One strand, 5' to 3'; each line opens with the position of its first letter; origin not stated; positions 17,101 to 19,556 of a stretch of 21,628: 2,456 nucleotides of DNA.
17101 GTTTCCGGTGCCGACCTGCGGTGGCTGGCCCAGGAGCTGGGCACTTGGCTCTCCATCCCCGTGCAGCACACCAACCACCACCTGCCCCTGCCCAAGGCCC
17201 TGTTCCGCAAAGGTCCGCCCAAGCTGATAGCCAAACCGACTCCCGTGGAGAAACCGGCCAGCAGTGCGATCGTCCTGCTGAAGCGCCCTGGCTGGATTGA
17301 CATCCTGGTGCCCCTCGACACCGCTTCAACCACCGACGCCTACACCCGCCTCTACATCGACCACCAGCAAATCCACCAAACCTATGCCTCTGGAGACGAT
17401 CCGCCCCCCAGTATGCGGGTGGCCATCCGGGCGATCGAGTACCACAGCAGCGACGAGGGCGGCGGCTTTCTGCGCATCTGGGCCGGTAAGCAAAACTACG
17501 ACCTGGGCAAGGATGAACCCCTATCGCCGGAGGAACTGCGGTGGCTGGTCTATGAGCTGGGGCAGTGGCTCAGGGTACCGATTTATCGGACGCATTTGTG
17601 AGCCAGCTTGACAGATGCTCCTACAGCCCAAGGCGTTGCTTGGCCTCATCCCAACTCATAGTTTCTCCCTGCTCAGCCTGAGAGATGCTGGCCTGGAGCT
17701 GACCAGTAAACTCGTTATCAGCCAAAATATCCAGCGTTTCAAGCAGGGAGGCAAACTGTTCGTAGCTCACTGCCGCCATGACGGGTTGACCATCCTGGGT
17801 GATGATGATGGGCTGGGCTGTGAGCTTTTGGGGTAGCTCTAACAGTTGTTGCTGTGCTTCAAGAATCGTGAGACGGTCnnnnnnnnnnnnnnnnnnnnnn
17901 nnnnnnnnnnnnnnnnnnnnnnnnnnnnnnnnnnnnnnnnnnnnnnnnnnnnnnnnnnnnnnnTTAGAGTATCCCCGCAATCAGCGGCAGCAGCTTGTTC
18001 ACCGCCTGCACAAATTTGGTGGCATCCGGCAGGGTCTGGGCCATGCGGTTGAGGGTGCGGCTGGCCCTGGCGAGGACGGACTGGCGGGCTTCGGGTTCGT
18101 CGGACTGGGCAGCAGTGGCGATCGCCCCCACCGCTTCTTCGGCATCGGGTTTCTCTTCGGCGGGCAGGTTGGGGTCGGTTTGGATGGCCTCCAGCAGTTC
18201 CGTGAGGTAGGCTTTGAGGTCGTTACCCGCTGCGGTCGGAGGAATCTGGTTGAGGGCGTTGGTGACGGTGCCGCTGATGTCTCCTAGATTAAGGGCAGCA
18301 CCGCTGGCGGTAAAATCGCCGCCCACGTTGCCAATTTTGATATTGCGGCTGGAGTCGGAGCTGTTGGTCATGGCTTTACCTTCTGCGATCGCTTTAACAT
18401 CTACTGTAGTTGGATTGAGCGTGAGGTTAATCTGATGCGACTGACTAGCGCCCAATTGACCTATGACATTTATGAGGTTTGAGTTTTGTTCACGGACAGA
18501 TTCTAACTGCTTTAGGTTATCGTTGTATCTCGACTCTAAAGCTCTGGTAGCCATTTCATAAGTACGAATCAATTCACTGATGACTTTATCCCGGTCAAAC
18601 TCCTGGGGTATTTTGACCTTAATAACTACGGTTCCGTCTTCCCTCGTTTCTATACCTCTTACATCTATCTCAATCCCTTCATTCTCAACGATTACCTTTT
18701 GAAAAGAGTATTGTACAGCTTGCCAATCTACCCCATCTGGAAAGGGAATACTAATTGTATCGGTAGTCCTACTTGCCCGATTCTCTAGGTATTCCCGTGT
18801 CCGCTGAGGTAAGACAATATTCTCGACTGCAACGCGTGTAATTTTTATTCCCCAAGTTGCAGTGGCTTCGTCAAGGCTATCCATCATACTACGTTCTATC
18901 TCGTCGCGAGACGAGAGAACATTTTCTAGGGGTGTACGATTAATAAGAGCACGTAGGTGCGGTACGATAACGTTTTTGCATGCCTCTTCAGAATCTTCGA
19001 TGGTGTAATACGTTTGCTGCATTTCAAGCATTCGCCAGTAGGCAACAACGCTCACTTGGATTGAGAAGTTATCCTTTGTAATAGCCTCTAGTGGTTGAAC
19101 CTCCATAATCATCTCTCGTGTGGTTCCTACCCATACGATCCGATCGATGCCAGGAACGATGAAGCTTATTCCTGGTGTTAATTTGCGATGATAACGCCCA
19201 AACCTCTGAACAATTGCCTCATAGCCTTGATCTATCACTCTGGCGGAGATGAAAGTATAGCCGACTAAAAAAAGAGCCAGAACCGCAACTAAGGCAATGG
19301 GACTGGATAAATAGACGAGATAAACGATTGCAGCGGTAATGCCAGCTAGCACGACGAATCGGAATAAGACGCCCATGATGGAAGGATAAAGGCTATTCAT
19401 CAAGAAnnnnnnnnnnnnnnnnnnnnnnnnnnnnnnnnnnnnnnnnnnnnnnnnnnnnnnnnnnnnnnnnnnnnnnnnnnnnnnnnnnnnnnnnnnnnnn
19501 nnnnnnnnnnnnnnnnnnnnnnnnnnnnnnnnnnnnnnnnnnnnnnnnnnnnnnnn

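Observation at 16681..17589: Ser/Thr kinase C-terminus built from two tandem homologous modules with an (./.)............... signature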

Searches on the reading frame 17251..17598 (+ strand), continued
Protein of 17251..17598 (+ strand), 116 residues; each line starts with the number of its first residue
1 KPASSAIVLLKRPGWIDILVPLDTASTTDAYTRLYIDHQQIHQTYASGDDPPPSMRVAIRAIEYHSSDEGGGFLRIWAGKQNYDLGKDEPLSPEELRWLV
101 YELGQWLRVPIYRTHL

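Call 79: search_protein_families(library=padloc, proteins=[window:17251-17598:+, P0007, P0020, P0061, P0021, P0045], max_evalue=0.01)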
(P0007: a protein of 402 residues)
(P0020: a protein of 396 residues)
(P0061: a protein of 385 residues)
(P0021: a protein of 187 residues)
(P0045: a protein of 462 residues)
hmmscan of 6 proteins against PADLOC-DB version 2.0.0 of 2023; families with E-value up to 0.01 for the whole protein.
window:17251-17598:+ (116 aa): 0 families

P0007 (402 aa): 35 families (the best 25 are shown)
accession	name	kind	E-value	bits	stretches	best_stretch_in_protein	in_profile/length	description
PDLC04044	PD-T4-6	-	7.9e-51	171.3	1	3-277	31-308/372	-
PDLC04045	PD-T4-6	-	1.2e-48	163.9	1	2-263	31-297/350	-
PDLC04062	PD-T4-6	-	2.4e-48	163.3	1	3-270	31-299/450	-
PDLC04138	mad6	-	1.2e-44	151.2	1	4-252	51-302/659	mads_6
PDLC04042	PD-T4-6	-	8.5e-39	131.9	1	2-247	7-251/292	-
PDLC04053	PD-T4-6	-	1.5e-31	108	1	5-254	10-261/311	-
PDLC03920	MkoA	-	2.3e-30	103.6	1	2-261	7-274/1112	-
PDLC04051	PD-T4-6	-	7.8e-30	102.2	1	4-263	32-293/476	-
PDLC04047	PD-T4-6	-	3.7e-28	96.6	1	4-215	10-213/327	-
PDLC04061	PD-T4-6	-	3e-27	94.3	1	4-213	16-222/510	-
PDLC04052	PD-T4-6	-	2.1e-26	91.2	1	2-213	7-215/496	-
PDLC04060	PD-T4-6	-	9.1e-26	88.8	1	2-213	6-208/486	-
PDLC04054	PD-T4-6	-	1.5e-25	88.4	1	4-213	10-212/347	-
PDLC04048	PD-T4-6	-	3.2e-23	80.7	1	1-215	7-213/354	-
PDLC04057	PD-T4-6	-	1.8e-22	78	1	2-215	6-211/443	-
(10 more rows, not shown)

P0020 (396 aa): 36 families (the best 25 are shown)
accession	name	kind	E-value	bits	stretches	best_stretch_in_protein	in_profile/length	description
PDLC04045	PD-T4-6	-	7.5e-47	158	1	3-272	28-303/350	-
PDLC04044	PD-T4-6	-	4.7e-46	155.6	1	5-267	29-292/372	-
PDLC04138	mad6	-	3.6e-41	139.8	1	31-268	69-314/659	mads_6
PDLC04042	PD-T4-6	-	1.2e-39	134.7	1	4-218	5-213/292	-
PDLC04062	PD-T4-6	-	3.2e-39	133.2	1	5-267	29-293/450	-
PDLC04053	PD-T4-6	-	2.4e-33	113.9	1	31-266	27-270/311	-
PDLC04047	PD-T4-6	-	6.5e-31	105.6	1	36-216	34-211/327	-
PDLC04061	PD-T4-6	-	7.7e-31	106.1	1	5-216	13-222/510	-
PDLC04051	PD-T4-6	-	1.4e-30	104.7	1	41-265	58-292/476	-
PDLC04054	PD-T4-6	-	7e-30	102.6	1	31-273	28-281/347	-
PDLC04060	PD-T4-6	-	2.1e-29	100.8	1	1-216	1-208/486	-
PDLC03920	MkoA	-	2.9e-26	90.1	1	4-268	6-278/1112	-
PDLC04048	PD-T4-6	-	3.4e-24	83.9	1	4-217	6-212/354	-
PDLC04052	PD-T4-6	-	4.7e-24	83.5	1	5-216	6-215/496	-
PDLC04043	PD-T4-6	-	1e-23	82.2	1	32-217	34-217/452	-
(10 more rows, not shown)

P0061 (385 aa): 34 families (the best 25 are shown)
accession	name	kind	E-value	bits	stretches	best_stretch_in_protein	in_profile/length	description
PDLC04044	PD-T4-6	-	2.3e-49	166.5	1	4-281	28-305/372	-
PDLC04045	PD-T4-6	-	3e-46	156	1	3-307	28-339/350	-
PDLC04062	PD-T4-6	-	1.3e-40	137.8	1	5-272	29-297/450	-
PDLC04042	PD-T4-6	-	2.1e-37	127.4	1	3-216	4-210/292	-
PDLC04138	mad6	-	1.4e-36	124.7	1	27-214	70-252/659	mads_6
PDLC04053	PD-T4-6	-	1.5e-32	111.3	1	7-273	8-276/311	-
PDLC04051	PD-T4-6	-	1.9e-31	107.5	1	5-267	29-293/476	-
PDLC03920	MkoA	-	3.8e-28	96.3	1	4-278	5-287/1112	-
PDLC04052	PD-T4-6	-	9.1e-27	92.4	1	2-214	3-212/496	-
PDLC04054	PD-T4-6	-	1e-26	92.2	1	3-214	6-209/347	-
PDLC04047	PD-T4-6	-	1.6e-26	91.2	1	3-214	5-208/327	-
PDLC04061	PD-T4-6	-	4.6e-26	90.4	1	4-214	12-219/510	-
PDLC04060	PD-T4-6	-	1.1e-24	85.2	1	1-214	1-205/486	-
PDLC04057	PD-T4-6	-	2.9e-24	83.9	1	1-214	1-206/443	-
PDLC04048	PD-T4-6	-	8.5e-24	82.6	1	3-214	5-208/354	-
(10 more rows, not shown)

P0021 (187 aa): 0 families

P0045 (462 aa): 36 families (the best 25 are shown)
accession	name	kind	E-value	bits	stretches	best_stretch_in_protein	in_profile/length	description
PDLC04044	PD-T4-6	-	5.4e-51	171.9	1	6-276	30-300/372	-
PDLC04045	PD-T4-6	-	2.1e-50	169.7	1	4-274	29-304/350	-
PDLC04062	PD-T4-6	-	4.3e-46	155.9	1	6-274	30-299/450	-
PDLC04042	PD-T4-6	-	4.8e-42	142.6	1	4-269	5-273/292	-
PDLC04138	mad6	-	3.2e-41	140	1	6-267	49-312/659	mads_6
PDLC04053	PD-T4-6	-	1.2e-36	124.7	1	9-269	10-272/311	-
PDLC03920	MkoA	-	3.3e-33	113.1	1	5-267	6-276/1112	-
PDLC04051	PD-T4-6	-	9.9e-32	108.5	1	6-270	30-296/476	-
PDLC04048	PD-T4-6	-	7.4e-31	105.8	1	2-219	4-213/354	-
PDLC04060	PD-T4-6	-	2.1e-30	104.1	1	1-217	1-208/486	-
PDLC04047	PD-T4-6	-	3.2e-29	100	1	6-219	8-213/327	-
PDLC04054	PD-T4-6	-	8.8e-29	99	1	8-218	11-213/347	-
PDLC04061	PD-T4-6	-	9.3e-28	96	1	5-217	13-222/510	-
PDLC04057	PD-T4-6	-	1.3e-26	91.6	1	1-220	1-212/443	-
PDLC04052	PD-T4-6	-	2.9e-26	90.8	1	5-217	6-215/496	-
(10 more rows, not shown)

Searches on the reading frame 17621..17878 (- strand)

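Call 11: search_protein_families(library=pfam, proteins=[window:17621-17878:-], max_evalue=0.01)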
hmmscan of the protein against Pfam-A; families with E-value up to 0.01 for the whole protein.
window:17621-17878:- (85 aa): 1 family
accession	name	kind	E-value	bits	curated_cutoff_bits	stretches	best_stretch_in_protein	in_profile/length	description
PF02604.26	PhdYeFM_antitox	-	2e-08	34.3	29.8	1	4-69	5-72/74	Antitoxin Phd_YefM, type II toxin-antitoxin system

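Call 78: search_protein_families(library=padloc, proteins=[window:17621-17878:-], max_evalue=0.001)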
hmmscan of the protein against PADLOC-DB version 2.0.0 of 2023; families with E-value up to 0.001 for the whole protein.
window:17621-17878:- (85 aa): 0 families

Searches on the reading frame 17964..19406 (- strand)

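Call 11: search_protein_families(library=pfam, proteins=[window:17964-19406:-], max_evalue=0.01)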
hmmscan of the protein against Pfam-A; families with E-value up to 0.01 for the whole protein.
window:17964-19406:- (480 aa): 2 families
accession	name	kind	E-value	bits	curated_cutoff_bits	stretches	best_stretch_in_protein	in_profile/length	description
PF01145.31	Band_7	-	4.3e-32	112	23.6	1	57-211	2-159/176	SPFH domain / Band 7 family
PF13421.11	Band_7_1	-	7.5e-05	22.9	24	1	134-213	128-209/211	SPFH domain-Band 7 family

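Call 78: search_protein_families(library=padloc, proteins=[window:17964-19406:-], max_evalue=0.001)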
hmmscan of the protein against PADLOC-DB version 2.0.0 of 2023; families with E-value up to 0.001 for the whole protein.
window:17964-19406:- (480 aa): 1 family
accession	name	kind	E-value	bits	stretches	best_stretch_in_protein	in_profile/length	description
PDLC04449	PDC-M14B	-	2.5e-08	31.8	1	370-479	161-265/267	-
